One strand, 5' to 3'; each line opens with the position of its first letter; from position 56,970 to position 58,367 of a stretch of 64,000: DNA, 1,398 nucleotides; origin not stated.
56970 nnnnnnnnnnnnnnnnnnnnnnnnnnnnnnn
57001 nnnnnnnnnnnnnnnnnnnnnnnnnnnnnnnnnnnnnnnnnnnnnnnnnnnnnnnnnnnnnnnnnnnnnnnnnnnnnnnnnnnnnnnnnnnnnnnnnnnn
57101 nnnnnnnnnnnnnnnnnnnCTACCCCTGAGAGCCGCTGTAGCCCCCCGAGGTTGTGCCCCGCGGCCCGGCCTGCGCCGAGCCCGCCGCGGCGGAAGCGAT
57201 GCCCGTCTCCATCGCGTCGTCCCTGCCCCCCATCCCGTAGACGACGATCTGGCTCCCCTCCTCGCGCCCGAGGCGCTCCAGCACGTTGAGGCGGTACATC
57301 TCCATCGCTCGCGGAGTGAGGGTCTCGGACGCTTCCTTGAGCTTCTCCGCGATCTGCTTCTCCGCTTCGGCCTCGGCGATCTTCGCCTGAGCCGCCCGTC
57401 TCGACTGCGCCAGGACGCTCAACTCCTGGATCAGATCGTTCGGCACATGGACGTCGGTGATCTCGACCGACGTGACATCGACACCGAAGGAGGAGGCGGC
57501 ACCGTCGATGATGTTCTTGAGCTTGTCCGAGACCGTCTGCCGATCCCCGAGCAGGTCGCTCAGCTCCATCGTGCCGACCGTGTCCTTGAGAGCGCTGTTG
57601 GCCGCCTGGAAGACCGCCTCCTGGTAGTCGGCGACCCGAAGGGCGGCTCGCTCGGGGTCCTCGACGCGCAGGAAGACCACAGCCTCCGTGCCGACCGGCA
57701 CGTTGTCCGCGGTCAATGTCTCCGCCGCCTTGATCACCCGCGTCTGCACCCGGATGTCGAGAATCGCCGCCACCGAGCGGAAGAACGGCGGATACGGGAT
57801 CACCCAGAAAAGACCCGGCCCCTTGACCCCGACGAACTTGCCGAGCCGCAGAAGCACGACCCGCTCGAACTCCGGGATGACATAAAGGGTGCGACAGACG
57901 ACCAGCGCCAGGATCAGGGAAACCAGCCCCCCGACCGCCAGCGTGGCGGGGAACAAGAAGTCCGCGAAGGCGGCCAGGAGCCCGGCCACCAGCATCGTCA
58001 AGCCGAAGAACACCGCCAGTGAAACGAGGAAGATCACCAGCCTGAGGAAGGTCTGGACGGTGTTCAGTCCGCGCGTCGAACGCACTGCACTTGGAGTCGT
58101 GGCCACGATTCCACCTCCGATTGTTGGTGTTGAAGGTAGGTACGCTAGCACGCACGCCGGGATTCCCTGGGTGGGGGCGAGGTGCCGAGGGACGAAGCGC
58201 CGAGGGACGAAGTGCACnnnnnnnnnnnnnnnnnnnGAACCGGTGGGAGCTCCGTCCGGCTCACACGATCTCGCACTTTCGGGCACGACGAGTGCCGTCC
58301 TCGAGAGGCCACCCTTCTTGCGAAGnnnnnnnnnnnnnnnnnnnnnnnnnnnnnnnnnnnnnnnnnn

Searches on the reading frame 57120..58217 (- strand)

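Call 30: search_protein_families(library=pfam, proteins=[window:57120-58217:-], max_evalue=0.001)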
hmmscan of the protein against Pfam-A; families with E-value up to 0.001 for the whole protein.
window:57120-58217:- (365 aa): 1 family
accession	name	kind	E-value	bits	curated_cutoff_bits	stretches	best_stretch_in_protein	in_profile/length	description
PF01145.31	Band_7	-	7.6e-36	124.2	23.6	1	113-287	2-176/176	SPFH domain / Band 7 family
